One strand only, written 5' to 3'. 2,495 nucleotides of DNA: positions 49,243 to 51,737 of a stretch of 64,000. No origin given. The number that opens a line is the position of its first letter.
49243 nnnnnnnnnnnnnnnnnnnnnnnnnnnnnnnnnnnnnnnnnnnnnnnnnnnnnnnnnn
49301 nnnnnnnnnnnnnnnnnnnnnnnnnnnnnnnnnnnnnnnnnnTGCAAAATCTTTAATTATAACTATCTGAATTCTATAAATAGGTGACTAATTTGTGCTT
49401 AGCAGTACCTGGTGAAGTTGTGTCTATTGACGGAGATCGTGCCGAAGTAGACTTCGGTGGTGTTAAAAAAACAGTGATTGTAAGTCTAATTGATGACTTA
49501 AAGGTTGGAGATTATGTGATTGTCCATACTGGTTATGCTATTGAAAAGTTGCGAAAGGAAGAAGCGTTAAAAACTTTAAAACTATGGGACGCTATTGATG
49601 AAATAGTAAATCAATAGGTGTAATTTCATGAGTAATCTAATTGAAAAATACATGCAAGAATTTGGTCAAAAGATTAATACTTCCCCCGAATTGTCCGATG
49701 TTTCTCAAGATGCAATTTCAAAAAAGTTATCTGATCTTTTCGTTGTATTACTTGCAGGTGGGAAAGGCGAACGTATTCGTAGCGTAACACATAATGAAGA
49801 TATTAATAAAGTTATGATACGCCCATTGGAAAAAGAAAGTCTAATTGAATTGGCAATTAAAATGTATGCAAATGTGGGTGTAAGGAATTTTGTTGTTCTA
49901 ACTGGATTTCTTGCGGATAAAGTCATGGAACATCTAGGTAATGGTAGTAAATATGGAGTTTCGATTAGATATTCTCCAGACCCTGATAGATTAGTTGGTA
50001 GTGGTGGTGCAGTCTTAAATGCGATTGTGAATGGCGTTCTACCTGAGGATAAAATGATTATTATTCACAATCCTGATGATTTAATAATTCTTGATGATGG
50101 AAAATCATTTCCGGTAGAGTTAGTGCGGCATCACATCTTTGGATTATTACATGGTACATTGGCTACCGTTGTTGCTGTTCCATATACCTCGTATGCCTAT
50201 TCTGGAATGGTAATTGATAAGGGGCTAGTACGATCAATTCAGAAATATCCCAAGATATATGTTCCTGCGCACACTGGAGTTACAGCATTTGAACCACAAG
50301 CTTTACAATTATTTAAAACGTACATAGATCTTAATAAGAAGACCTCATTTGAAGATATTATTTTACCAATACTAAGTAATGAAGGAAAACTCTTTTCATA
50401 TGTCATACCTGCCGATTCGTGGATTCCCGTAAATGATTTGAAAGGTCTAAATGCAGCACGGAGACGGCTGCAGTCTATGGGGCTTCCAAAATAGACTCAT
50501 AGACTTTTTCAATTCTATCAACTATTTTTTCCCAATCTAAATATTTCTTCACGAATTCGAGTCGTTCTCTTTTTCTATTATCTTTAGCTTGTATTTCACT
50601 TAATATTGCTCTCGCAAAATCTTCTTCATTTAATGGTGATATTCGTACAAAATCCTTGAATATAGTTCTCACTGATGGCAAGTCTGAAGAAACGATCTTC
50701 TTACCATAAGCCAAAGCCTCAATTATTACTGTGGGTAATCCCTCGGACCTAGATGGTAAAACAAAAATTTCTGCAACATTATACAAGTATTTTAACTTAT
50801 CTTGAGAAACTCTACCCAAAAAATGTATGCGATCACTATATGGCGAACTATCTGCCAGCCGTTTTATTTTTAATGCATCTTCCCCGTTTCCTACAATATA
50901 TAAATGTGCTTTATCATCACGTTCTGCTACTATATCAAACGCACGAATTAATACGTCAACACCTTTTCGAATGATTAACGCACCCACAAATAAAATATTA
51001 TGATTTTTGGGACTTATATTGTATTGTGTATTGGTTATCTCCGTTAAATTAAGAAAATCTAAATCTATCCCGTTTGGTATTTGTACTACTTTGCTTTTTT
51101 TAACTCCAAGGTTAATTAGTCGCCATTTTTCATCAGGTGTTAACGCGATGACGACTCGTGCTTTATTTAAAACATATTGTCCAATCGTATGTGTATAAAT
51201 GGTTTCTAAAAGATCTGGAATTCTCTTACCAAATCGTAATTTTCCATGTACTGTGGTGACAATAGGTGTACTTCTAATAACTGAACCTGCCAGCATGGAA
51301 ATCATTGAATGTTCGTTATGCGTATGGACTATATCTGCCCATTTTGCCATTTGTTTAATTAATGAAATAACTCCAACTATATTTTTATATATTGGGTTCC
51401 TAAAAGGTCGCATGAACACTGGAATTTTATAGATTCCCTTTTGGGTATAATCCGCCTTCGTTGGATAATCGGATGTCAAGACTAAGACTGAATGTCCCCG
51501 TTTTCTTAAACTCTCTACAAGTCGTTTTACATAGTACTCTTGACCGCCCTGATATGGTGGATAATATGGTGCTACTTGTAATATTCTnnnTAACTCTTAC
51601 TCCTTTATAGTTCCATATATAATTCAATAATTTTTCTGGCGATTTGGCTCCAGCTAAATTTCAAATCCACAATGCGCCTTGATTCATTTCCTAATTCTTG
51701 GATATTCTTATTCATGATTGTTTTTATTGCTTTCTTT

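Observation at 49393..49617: Orphan HypC-like [NiFe]-hydrogenase chaperone with no hydrogenase large subunit or other hyp genes nearby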

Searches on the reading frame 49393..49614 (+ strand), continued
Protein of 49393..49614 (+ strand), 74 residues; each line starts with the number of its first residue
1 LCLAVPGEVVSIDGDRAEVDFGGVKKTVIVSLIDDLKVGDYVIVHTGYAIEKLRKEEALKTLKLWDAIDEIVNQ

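Call 18: find_related_loci(query=A1, collection=genome_contigs, flank=10000)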
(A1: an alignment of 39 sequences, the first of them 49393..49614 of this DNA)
Query A1 (74 aa) in genome_contigs; peptide patterns used: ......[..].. (x = any residue, [..] = any of these).
188 stretches matched a pattern; 187 encode a relative of the query (tblastn E <= 1e-3); the best 80 are kept; 80 distinct loci.
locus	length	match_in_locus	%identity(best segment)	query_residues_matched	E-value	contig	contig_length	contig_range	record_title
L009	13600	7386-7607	61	1-74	2e-29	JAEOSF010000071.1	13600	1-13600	MAG: Candidatus Borrarchaeum yapensis isolate Yap2000.bin9.141 contig-145_5577, whole genome shotgun sequence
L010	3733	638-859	61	1-74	3e-29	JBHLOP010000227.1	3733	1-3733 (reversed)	MAG: Promethearchaeota archaeon isolate DZ3M.366 DZ3M.366@120278, whole genome shotgun sequence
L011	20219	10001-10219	68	1-73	2e-28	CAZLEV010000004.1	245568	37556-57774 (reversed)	MAG TPA_asm: uncultured archaeon isolate binchicken_co379_69 genome assembly, contig: NODE_28_length_245568_cov_17.00125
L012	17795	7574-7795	65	1-74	2e-28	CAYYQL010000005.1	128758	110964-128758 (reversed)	MAG TPA_asm: uncultured archaeon isolate SRP141376_co1_28 genome assembly, contig: NODE_302_length_128758_cov_79.381017,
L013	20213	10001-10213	68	1-71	8e-28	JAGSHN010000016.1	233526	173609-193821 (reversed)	MAG: Candidatus Thorarchaeota archaeon isolate A361 k151_817633, whole genome shotgun sequence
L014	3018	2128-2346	66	1-73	7e-28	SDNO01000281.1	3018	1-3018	MAG: Candidatus Thorarchaeota archaeon isolate TEKIR_12S Tekir-sed17-140415, whole genome shotgun sequence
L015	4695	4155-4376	65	1-74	1e-27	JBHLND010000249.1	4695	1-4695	MAG: Promethearchaeota archaeon isolate DZ2S.152 DZ2S.152@81658, whole genome shotgun sequence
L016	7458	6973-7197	61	1-74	1e-27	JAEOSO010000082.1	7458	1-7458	MAG: Candidatus Borrarchaeota archaeon isolate Yap75.bin3.45 contig-145_11793, whole genome shotgun sequence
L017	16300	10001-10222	65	1-74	2e-27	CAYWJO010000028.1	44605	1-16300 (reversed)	MAG TPA_asm: uncultured archaeon isolate SRP214966_co7_247 genome assembly, contig: NODE_384_length_44605_cov_7.103210,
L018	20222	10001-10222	66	1-74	3e-27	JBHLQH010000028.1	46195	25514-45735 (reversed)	MAG: Candidatus Thorarchaeota archaeon isolate LCG1B.475 LCG1B.475@3956, whole genome shotgun sequence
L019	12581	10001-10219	62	1-73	3e-27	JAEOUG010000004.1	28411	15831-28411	MAG: Candidatus Thorarchaeota archaeon isolate FT1_004 k127_516618, whole genome shotgun sequence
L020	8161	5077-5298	62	1-74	5e-27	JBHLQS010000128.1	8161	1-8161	MAG: Candidatus Thorarchaeota archaeon isolate QM1B.10 QM1B.10@37746, whole genome shotgun sequence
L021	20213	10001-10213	66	1-71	5e-27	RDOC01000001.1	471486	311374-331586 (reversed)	MAG: Candidatus Thorarchaeota archaeon isolate SZ_4_bin3.344 NODE_1_length_471486_cov_11.540032, whole genome shotgun se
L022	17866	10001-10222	62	1-74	6e-27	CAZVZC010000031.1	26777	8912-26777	MAG TPA_asm: uncultured archaeon isolate binchicken_co33_456 genome assembly, contig: NODE_1686_length_26777_cov_9.10107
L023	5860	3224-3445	62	1-74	1e-26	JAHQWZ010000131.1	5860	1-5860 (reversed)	MAG: Candidatus Thorarchaeota archaeon isolate WORH6 WOR136_NODE_1431_length_5860_cov_1.76881_ID_2861, whole genome shot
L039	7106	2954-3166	57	1-74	1e-25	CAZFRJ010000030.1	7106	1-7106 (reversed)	MAG TPA_asm: uncultured Candidatus Bathyarchaeia archaeon isolate binchicken_co124_201 genome assembly, contig: NODE_918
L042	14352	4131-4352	61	1-74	1e-25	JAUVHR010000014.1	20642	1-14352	MAG: Candidatus Thorarchaeota archaeon isolate CSMAG_407 CSMAG_407_k141_1642451_length_20642_cov_7.0000, whole genome sh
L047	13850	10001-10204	63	1-68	4e-25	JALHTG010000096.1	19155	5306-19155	MAG: Candidatus Bathyarchaeota archaeon isolate PFL18 seq_3849822, whole genome shotgun sequence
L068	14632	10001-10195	60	1-65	1e-23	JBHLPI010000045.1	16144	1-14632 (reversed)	MAG: Promethearchaeota archaeon isolate H2M.163 H2M.163@3119, whole genome shotgun sequence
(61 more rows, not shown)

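Call 28: search_solved_structures(query=window:49393-49614:+, max_evalue=0.001, show_alignments=2)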
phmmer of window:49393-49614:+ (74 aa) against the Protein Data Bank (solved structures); distinct sequences matched with E-value up to 0.001: 4.
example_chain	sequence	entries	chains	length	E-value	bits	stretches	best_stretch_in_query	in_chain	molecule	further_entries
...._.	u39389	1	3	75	6.3e-21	76.7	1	1-70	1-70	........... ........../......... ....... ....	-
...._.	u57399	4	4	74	3.8e-20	74.2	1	2-70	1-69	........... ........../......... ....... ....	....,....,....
3d3r_A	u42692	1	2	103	1.2e-11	47.3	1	1-68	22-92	Hydrogenase assembly chaperone hypC/hupF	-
2ot2_A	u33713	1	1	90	1.5e-09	40.7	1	1-63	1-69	Hydrogenase isoenzymes formation protein hypC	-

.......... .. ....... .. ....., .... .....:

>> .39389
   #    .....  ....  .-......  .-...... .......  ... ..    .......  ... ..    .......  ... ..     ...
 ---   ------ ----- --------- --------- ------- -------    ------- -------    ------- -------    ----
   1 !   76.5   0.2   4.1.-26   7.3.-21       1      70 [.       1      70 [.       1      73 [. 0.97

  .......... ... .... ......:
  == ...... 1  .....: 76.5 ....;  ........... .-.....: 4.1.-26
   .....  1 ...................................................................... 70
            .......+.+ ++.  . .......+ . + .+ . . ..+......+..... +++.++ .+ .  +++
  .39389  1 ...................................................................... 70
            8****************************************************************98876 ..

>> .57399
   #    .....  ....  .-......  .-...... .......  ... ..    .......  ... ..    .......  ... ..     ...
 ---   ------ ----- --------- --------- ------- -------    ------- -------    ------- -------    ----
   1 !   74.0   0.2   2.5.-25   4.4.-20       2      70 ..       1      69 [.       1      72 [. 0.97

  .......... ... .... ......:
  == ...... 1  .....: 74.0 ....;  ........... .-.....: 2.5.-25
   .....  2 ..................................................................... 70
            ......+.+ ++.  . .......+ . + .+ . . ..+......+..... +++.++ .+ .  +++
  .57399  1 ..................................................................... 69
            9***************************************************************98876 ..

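Call 32: find_encoding_contigs(protein=P0001, flank=10000, max_places=4)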
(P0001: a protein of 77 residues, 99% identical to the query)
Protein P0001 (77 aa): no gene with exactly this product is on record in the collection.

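Call 42: search_protein_families(library=pfam, proteins=[L007:6501-7715:+, L068:10323-10673:-, L042:4410-4898:+, L042:4855-5412:+, L009:7630-7914:+, L047:10192-10746:+, L009:6326-6931:-, L039:2127-2828:-], max_evalue=0.01)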
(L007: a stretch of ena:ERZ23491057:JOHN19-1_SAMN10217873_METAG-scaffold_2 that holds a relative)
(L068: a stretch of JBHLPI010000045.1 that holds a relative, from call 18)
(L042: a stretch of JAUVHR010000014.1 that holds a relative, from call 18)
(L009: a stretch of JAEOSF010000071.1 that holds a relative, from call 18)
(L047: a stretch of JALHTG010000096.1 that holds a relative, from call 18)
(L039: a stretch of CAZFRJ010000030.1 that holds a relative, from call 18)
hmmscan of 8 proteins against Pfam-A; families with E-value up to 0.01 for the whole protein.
L007:6501-7715:+ (405 aa): 1 family
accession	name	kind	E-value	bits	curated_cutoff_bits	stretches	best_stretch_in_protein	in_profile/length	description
PF00185.30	OTCace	-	5.3e-06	27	29.4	1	255-344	14-100/157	Aspartate/ornithine carbamoyltransferase, Asp/Orn binding domain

L068:10323-10673:- (116 aa): 2 families
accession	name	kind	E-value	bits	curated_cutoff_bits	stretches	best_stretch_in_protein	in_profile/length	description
PF07297.17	DPM2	-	1.2e-08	35.6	27.3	2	3-31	2-30/75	Dolichol phosphate-mannose biosynthesis regulatory protein (DPM2)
PF08510.17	PIG-P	-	0.0016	18.7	39.3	1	4-112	3-85/121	PIG-P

L042:4410-4898:+ (163 aa): 0 families

L042:4855-5412:+ (186 aa): 1 family
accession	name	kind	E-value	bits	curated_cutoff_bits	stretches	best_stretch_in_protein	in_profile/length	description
PF04307.19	YdjM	-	7.2e-13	48.8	29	1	16-155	2-145/176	YdjM inner membrane protein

L009:7630-7914:+ (95 aa): 0 families

L047:10192-10746:+ (185 aa): 0 families

L009:6326-6931:- (201 aa): 7 families
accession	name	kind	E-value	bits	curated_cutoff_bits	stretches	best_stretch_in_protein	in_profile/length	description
PF13673.13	Acetyltransf_10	-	4.3e-12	46.6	23.6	1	68-173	11-115/128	Acetyltransferase (GNAT) domain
PF13508.13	Acetyltransf_7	-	1e-11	45.5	27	1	89-166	4-83/84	Acetyltransferase (GNAT) domain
PF00583.31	Acetyltransf_1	-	1.7e-11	44.8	20.7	1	68-165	14-116/116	Acetyltransferase (GNAT) family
PF13420.13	Acetyltransf_4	-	1.4e-05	25.7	24.3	1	87-169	48-138/155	Acetyltransferase (GNAT) domain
PF08445.16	FR47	-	0.0025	18.2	22.1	1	110-168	20-80/86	FR47-like protein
PF14542.12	Acetyltransf_CG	-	0.003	18.1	30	1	90-141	2-54/80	GCN5-related N-acetyl-transferase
PF13302.13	Acetyltransf_3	-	0.0037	18.4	25.4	1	39-166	4-138/138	Acetyltransferase (GNAT) domain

L039:2127-2828:- (233 aa): 3 families
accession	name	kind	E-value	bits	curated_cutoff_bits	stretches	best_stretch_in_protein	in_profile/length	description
PF14582.11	Metallophos_3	-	1.7e-18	67.4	28.2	1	55-224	73-251/259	Metallophosphoesterase, calcineurin superfamily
PF00149.33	Metallophos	-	1.1e-17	65.5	21.5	1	17-194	2-190/191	Calcineurin-like phosphoesterase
PF12850.12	Metallophos_2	-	1.3e-12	48.4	27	1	17-214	2-137/154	Calcineurin-like phosphoesterase superfamily domain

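Call 64: find_encoding_contigs(protein=P0106, flank=10000, max_places=2)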
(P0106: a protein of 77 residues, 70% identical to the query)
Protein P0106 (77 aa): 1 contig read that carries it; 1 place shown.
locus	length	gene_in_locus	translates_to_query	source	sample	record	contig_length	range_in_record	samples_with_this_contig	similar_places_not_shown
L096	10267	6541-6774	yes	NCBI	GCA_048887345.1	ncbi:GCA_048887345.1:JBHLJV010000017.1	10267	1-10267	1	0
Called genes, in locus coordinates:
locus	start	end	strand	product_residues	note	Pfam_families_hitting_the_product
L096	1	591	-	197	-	PF12698:ABC2_membrane_3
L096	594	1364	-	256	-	PF00005:ABC_tran, PF13304:AAA_21 (faint)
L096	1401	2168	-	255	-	-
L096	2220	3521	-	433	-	PF03721:UDPG_MGDP_dh_N, PF00984:UDPG_MGDP_dh, PF03720:UDPG_MGDP_dh_C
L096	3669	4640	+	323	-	PF00185:OTCace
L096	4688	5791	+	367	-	PF04055:Radical_SAM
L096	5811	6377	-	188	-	PF01936:NYN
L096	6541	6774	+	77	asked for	PF01455:HupF_HypC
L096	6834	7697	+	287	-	PF00483:NTP_transferase, PF12804:NTP_transf_3 (faint)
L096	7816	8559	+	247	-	PF00535:Glycos_transf_2, PF13641:Glyco_tranf_2_3 (weak)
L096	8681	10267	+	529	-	PF09594:GT87 (weak)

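Call 69: predict_structure(alignment_id=A1)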
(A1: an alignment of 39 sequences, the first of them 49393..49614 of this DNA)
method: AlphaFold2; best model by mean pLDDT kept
length: 74 residues; sequences in the alignment: 39
mean_pLDDT: 87.8   pTM: 0.73
mean pLDDT of the five models: 87.8, 86.1, 84.1, 82.7, 79.1
residues with pLDDT >= 90: 46; 70-90: 24; 50-70: 3; < 50: 1
segments of 3 or more residues with pLDDT < 50: none
pLDDT, mean of each block of 10 residues (from residue 1): 82 97 94 95 93 85 75 70
secondary structure, 60 per line:
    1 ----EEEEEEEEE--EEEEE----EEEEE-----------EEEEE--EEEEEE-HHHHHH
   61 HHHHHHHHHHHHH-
elements in order: E5-13 E16-20 E25-29 E41-45 E48-53 H55-73

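Call 72: fold_search(model_id=the predicted structure, library=pdb)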
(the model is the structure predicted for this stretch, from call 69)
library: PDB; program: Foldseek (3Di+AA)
matches with E <= 10: 1141; with E <= 0.001: 10
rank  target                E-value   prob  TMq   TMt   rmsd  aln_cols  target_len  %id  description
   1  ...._B                2.9e-08  1.00  0.90  0.90   1.5        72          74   50  Crystal structure of HypC from Thermococcus kodakaraensis KOD1 (released 2007-07-17)
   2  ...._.                1.1e-07  1.00  0.80  0.83   2.4        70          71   51  Crystal structure of HypC from Thermococcus kodakaraensis KOD1 (released 2007-07-17)
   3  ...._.                1.2e-07  1.00  0.66  0.68   8.6        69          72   48  Crystal structure of the HypC-HypD complex (released 2012-11-28)
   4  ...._A                8.0e-07  1.00  0.69  0.96   0.7        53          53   62  Crystal structure of the HypC-HypD-HypE complex (form I) (released 2012-11-28)
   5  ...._A                8.0e-07  1.00  0.68  0.95   0.8        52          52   62  Crystal structure of the HypC-HypD-HypE complex (form I inward) (released 2012-11-28)
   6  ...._A                1.2e-06  1.00  0.67  0.91   1.1        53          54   60  Crystal structure of the HypC-HypD-HypE complex (form II) (released 2012-11-28)
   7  2ot2_MODEL_1_A        1.6e-06  1.00  0.83  0.69   2.4        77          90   32  Solution Structure of HypC (released 2007-09-04)
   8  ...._C                8.4e-06  1.00  0.84  0.87   1.6        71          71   45  Crystal structure of HypC from Thermococcus kodakaraensis KOD1 (released 2007-07-17)
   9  3d3r_A                3.3e-04  1.00  0.53  0.48  14.8        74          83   35  Crystal structure of the hydrogenase assembly chaperone HypC/HupF family protein from Shewanella oneidensis MR-1 (released 2008-05-27)
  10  3d3r_B                8.6e-04  1.00  0.50  0.47  15.0        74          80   35  Crystal structure of the hydrogenase assembly chaperone HypC/HupF family protein from Shewanella oneidensis MR-1 (released 2008-05-27)
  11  7pxc_C                2.6e-03  1.00  0.61  0.11   3.1        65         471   31  Substrate-engaged mycobacterial Proteasome-associated ATPase in complex with open-gate 20S CP - composite map (state A (released 2022-01-19)
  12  7px9_C                3.1e-03  1.00  0.61  0.11   3.1        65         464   31  Substrate-engaged mycobacterial Proteasome-associated ATPase - focused 3D refinement (state A) (released 2022-01-19)
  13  3h43_K                3.2e-03  1.00  0.61  0.59   1.9        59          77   24  N-terminal domain of the proteasome-activating nucleotidase of Methanocaldococcus jannaschii (released 2009-06-09)
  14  3fp9_D                3.2e-03  1.00  0.60  0.33   5.5        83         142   26  Crystal structure of Intern Domain of proteasome-associated ATPase, Mycobacterium tuberculosis (released 2009-10-27)
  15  7pxd_B                3.4e-03  1.00  0.61  0.11   3.1        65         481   31  Substrate-engaged mycobacterial Proteasome-associated ATPase in complex with open-gate 20S CP - composite map (state B (released 2022-01-19)
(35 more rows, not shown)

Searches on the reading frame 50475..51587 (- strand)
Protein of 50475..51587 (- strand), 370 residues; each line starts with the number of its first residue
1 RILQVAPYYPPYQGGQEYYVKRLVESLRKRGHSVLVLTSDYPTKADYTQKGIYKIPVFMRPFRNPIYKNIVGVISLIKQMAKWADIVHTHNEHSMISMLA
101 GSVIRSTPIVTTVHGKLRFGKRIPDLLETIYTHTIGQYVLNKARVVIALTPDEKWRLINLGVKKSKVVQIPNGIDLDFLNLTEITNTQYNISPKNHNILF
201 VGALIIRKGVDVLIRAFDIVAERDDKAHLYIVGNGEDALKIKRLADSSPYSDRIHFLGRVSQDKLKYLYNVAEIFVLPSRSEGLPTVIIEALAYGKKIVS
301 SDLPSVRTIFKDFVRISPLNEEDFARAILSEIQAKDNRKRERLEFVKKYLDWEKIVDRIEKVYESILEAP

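Call 3: search_protein_families(library=pfam, proteins=[window:50475-51587:-], max_evalue=0.01)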
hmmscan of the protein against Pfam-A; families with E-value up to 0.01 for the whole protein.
window:50475-51587:- (370 aa): 7 families
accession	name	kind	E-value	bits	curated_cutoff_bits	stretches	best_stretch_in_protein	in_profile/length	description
PF00534.26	Glycos_transf_1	-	1.9e-33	115.9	26.4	1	188-339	8-163/172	Glycosyl transferases group 1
PF13439.12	Glyco_transf_4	-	4.8e-30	105.3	28.5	1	14-177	2-169/170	Glycosyltransferase Family 4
PF13692.12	Glyco_trans_1_4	-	2.3e-29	102.9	27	1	196-330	2-138/142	Glycosyl transferases group 1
PF13579.12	Glyco_trans_4_4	-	6.3e-19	69.3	29.7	1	14-173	1-158/158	Glycosyl transferase 4-like domain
PF13477.12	Glyco_trans_4_2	-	3e-08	34.4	23.4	1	16-147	9-136/139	Glycosyl transferase 4-like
PF20706.3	GT4-conflict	-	6.2e-08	32.5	26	1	129-295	133-305/385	Family 4 Glycosyltransferase in conflict systems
PF13524.12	Glyco_trans_1_2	-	0.0052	17.2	25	0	225-353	13-136/144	Glycosyl transferase-like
